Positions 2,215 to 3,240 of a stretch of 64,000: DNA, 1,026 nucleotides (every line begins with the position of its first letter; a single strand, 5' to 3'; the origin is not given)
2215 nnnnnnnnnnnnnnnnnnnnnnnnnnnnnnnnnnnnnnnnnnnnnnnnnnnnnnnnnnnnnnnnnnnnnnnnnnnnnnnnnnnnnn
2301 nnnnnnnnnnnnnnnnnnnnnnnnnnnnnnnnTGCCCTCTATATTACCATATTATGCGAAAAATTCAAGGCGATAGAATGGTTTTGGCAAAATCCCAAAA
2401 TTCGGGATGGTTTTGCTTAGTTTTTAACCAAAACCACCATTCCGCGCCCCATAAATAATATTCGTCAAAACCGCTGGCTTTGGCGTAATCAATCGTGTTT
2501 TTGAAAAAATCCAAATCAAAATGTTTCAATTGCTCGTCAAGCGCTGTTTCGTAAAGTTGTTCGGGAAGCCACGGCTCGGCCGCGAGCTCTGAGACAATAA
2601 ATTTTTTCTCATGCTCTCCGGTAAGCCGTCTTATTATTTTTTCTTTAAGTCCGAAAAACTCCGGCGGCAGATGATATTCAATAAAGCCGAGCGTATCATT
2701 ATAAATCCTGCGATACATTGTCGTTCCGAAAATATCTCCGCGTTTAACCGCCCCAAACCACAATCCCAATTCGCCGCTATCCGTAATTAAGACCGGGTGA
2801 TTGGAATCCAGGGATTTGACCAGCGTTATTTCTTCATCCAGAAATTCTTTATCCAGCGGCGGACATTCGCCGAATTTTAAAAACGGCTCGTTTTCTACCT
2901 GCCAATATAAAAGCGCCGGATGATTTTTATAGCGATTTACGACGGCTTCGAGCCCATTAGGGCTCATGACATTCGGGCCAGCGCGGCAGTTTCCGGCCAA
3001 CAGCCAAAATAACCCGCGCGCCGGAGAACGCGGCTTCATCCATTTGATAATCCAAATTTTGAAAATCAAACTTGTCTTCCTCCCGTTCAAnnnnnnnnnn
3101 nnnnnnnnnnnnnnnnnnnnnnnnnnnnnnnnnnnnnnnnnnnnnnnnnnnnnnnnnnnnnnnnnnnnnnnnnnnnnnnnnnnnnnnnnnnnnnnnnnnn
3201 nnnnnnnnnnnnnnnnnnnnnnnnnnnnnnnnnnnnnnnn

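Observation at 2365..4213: EamA-like 10-TM domain fused to a glycoside-hydrolase barrel, interrupted by a frameshift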

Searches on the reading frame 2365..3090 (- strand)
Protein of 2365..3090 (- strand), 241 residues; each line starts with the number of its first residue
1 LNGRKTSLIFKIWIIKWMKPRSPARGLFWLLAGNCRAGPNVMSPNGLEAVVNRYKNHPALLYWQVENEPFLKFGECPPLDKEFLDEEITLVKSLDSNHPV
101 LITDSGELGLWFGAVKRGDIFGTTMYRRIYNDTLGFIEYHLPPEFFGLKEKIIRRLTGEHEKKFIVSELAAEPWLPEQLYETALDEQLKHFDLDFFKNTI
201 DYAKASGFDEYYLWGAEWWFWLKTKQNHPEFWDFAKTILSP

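Call 3: search_protein_families(library=pfam, proteins=[window:2365-3090:-], max_evalue=0.1)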
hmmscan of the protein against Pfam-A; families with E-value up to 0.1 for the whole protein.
window:2365-3090:- (241 aa): 2 families
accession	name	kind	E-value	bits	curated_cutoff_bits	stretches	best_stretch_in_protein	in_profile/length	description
PF02836.23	Glyco_hydro_2_C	-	4.4e-05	23.2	21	1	47-174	114-215/302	Glycosyl hydrolases family 2, TIM barrel domain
PF02449.21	Glyco_hydro_42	-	0.0042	16.9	21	1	48-71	117-140/376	Beta-galactosidase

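Call 19: list_cluster_members(proteins=[P0003, P0001, window:2365-3090:-])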
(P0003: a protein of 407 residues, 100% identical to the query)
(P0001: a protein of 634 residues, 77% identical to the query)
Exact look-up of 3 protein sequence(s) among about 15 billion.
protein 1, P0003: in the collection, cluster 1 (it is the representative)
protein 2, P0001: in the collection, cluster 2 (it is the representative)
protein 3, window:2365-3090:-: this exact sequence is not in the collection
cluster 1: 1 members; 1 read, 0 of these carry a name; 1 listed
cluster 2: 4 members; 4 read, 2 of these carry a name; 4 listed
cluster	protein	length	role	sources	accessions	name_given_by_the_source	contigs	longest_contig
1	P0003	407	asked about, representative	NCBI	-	-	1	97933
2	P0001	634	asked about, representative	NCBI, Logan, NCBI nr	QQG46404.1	MAG: EamA family transporter [Candidatus Niyogibacteria bacterium]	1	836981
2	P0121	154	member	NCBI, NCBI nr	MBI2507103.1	MAG: hypothetical protein HYW09_00630, partial [Candidatus Niyogibacteria bacterium] | hypothetical protein [Candidatus Niyogibacteria bacterium]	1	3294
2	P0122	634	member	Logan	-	-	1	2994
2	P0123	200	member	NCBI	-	-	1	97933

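Call 43: find_encoding_contigs(protein=window:2365-2967:-, flank=3000, max_places=6)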
Protein window:2365-2967:- (200 aa): no gene with exactly this product is on record in the collection.
